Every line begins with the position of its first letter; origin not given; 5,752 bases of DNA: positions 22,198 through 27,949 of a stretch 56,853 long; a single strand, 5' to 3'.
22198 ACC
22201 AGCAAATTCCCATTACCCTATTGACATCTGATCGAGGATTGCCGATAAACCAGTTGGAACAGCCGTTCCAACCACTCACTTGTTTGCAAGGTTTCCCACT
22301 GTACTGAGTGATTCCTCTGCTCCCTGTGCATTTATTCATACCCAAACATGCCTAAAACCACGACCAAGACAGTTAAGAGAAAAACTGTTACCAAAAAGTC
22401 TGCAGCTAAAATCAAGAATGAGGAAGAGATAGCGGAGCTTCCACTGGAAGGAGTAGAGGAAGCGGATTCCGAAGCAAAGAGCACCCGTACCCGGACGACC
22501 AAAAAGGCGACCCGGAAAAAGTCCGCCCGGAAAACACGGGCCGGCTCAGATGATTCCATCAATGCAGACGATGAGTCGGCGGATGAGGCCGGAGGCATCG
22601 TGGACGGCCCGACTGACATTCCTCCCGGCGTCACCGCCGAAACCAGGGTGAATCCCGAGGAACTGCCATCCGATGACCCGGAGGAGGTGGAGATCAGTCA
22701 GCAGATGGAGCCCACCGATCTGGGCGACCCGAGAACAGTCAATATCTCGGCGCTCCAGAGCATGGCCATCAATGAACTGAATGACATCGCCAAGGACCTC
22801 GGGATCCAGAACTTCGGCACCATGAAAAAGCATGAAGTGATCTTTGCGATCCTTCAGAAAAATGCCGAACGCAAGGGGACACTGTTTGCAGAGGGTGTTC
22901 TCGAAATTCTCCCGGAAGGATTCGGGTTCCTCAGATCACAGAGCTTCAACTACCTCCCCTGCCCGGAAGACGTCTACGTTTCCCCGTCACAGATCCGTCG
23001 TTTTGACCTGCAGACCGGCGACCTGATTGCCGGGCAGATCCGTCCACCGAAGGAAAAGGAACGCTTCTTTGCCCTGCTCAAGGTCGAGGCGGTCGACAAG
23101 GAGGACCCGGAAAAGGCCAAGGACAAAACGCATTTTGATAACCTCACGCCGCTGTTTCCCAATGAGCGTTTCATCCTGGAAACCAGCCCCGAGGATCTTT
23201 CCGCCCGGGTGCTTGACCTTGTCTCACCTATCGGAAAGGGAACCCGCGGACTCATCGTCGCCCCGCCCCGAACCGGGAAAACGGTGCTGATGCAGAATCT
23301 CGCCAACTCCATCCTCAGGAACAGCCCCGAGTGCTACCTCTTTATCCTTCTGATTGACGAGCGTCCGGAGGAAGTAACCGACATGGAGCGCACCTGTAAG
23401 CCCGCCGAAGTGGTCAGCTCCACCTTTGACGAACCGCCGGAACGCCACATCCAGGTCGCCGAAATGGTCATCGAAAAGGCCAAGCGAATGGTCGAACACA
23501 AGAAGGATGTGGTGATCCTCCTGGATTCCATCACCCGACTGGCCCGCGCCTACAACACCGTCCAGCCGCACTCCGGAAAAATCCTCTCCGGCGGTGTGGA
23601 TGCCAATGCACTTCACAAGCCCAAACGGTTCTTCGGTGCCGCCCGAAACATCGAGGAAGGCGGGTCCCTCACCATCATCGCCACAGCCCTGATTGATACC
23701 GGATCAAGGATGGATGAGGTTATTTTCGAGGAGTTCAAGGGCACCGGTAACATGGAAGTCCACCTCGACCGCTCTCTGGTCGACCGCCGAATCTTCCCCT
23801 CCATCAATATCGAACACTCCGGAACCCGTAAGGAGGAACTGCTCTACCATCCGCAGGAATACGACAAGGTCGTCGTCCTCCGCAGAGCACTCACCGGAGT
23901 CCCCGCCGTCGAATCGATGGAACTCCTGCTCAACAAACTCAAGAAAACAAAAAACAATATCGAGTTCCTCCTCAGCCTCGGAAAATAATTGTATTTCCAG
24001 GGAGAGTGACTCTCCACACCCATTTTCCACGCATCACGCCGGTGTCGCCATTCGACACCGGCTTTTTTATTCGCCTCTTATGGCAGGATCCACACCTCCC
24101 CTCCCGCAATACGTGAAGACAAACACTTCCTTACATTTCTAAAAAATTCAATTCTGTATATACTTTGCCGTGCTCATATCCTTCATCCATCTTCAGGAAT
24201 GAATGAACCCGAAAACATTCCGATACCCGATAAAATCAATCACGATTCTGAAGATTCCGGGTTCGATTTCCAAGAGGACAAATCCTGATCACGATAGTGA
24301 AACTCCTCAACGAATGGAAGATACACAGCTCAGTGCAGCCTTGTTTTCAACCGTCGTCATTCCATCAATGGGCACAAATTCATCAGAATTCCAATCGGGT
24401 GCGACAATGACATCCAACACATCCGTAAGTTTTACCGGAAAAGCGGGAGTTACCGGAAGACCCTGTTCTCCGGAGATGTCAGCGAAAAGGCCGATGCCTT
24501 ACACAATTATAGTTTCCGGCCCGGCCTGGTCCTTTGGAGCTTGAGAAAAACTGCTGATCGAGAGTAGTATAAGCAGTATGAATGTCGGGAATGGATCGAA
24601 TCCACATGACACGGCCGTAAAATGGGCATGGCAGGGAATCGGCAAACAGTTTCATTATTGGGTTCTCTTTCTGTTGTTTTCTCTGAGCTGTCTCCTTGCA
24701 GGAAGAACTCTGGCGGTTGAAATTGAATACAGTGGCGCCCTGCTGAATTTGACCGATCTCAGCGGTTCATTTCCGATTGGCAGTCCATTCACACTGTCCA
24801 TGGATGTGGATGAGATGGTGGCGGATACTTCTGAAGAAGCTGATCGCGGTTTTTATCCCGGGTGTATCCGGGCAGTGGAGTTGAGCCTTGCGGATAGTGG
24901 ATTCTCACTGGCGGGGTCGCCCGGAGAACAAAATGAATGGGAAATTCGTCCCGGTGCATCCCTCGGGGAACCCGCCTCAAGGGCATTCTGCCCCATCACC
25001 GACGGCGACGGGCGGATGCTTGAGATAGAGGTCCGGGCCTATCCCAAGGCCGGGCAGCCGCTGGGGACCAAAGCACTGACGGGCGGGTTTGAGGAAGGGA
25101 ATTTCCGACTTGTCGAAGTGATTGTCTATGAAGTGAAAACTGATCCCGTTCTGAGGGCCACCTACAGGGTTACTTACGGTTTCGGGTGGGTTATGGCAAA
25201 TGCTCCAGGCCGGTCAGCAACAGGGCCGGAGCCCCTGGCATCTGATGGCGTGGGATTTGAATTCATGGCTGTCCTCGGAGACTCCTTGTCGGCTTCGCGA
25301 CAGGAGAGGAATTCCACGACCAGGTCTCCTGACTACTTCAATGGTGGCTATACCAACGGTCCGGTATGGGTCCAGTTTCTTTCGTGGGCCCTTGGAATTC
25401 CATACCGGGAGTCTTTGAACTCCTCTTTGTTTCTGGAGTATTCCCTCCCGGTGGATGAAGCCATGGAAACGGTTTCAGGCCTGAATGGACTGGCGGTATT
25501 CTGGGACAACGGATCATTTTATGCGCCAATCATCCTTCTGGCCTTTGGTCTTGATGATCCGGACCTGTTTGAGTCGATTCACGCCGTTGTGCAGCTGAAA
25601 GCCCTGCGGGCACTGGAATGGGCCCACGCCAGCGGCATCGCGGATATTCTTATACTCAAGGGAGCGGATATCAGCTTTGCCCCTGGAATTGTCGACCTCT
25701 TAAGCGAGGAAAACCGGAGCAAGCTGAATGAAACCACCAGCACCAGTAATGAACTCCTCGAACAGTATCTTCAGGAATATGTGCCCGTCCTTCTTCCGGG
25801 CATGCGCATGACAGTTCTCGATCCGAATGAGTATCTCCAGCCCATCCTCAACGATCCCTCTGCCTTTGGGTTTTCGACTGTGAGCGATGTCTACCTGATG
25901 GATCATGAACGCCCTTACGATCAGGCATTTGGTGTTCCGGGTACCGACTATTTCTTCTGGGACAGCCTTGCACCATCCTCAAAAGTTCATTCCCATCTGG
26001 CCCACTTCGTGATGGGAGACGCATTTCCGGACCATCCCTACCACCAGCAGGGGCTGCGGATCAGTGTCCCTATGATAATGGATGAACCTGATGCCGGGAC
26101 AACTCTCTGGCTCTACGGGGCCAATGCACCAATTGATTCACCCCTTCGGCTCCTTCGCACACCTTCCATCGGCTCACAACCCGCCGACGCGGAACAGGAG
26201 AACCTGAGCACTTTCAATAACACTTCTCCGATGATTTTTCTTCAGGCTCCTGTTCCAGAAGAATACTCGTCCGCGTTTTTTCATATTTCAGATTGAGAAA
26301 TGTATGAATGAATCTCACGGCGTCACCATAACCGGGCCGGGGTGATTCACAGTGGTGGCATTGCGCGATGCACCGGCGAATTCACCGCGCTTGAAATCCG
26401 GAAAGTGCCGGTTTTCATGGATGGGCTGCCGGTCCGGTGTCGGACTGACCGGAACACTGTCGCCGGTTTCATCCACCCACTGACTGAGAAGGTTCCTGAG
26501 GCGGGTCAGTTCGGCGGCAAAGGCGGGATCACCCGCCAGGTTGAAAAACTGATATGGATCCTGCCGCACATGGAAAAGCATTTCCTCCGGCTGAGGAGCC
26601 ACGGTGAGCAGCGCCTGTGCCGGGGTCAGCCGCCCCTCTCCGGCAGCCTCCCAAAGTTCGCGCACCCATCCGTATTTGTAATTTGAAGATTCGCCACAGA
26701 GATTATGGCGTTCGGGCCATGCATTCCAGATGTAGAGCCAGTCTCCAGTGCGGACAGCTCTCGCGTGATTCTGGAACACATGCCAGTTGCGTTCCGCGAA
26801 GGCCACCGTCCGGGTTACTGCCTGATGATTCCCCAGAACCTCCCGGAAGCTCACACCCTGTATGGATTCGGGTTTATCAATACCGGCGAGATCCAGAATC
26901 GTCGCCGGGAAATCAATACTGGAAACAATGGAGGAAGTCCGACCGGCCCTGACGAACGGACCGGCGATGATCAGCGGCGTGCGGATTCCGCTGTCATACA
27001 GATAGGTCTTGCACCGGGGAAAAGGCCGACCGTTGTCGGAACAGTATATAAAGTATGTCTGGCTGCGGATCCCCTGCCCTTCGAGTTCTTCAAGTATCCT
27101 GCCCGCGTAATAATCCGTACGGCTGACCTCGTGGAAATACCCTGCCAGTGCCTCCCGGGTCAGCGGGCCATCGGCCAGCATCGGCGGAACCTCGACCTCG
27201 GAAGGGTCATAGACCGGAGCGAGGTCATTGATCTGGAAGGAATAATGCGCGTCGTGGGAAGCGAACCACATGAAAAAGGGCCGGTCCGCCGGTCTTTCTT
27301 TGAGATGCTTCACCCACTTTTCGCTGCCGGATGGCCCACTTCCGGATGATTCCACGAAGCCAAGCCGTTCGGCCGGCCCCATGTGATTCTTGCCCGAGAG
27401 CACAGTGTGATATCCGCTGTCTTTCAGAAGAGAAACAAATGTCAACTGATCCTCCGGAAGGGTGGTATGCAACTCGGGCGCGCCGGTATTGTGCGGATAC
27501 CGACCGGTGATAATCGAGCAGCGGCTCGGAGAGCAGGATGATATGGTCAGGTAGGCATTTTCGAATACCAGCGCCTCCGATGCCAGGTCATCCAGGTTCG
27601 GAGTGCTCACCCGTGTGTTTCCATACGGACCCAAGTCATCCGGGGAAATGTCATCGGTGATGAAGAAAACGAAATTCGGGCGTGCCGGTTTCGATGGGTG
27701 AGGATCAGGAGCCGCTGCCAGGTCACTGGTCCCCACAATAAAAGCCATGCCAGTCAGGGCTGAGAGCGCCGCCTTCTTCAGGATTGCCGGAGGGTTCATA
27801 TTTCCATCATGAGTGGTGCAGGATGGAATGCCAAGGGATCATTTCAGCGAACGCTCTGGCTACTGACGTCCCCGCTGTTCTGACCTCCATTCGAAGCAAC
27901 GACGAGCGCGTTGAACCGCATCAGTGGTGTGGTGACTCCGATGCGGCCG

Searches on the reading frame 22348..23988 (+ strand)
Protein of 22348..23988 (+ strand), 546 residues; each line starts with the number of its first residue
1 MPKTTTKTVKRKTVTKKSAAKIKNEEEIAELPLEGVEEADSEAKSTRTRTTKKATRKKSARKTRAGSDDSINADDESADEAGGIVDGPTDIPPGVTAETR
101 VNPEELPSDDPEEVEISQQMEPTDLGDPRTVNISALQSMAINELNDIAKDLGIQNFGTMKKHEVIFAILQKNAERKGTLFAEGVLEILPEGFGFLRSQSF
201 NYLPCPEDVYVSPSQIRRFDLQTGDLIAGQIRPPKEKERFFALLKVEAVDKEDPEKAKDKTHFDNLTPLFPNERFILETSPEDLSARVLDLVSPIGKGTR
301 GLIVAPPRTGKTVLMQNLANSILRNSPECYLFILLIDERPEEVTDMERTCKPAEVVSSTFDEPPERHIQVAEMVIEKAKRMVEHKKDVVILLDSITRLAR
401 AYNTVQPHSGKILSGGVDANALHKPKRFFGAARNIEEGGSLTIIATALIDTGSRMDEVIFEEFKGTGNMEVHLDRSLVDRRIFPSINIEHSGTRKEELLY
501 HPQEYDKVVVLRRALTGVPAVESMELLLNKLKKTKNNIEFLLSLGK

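Call 36: search_protein_families(library=pfam, proteins=[window:22348-23988:+], max_evalue=0.00001)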
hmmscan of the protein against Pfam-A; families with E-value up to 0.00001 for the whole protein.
window:22348-23988:+ (546 aa): 3 families
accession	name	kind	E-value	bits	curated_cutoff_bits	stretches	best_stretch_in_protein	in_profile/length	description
PF07497.18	Rho_RNA_bind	-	2e-32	111.2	27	1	182-255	2-73/73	Rho termination factor, RNA-binding domain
PF00006.31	ATP-synt_ab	-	9.3e-25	88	29.5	1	287-491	3-211/213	ATP synthase alpha/beta family, nucleotide-binding domain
PF07498.18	Rho_N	-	1.6e-14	54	24.9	1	136-177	2-43/43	Rho termination factor, N-terminal domain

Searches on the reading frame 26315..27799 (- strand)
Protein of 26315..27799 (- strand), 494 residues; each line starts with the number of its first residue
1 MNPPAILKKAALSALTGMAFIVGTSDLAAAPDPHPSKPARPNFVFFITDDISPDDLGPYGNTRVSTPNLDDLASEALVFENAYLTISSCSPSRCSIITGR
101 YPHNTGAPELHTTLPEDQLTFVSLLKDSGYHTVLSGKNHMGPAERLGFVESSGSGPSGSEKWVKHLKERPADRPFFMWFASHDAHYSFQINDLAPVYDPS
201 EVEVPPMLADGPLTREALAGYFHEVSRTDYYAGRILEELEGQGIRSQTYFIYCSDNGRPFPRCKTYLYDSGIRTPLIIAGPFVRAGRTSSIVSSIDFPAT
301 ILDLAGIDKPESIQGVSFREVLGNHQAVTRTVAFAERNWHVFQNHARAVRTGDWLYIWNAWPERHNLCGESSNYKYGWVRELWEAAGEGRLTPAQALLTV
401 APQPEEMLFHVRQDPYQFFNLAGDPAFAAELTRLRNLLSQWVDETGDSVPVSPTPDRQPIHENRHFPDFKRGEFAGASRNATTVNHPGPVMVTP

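Call 36: search_protein_families(library=pfam, proteins=[window:26315-27799:-], max_evalue=0.00001)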
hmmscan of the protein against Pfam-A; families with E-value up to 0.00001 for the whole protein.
window:26315-27799:- (494 aa): 2 families
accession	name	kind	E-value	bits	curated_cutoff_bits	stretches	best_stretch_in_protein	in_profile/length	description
PF00884.28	Sulfatase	-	3e-42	145.4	25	2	41-149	1-111/301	Sulfatase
PF16347.10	SGSH_C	-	9.7e-12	45.7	29.3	1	264-334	8-81/154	N-sulphoglucosamine sulphohydrolase, C-terminal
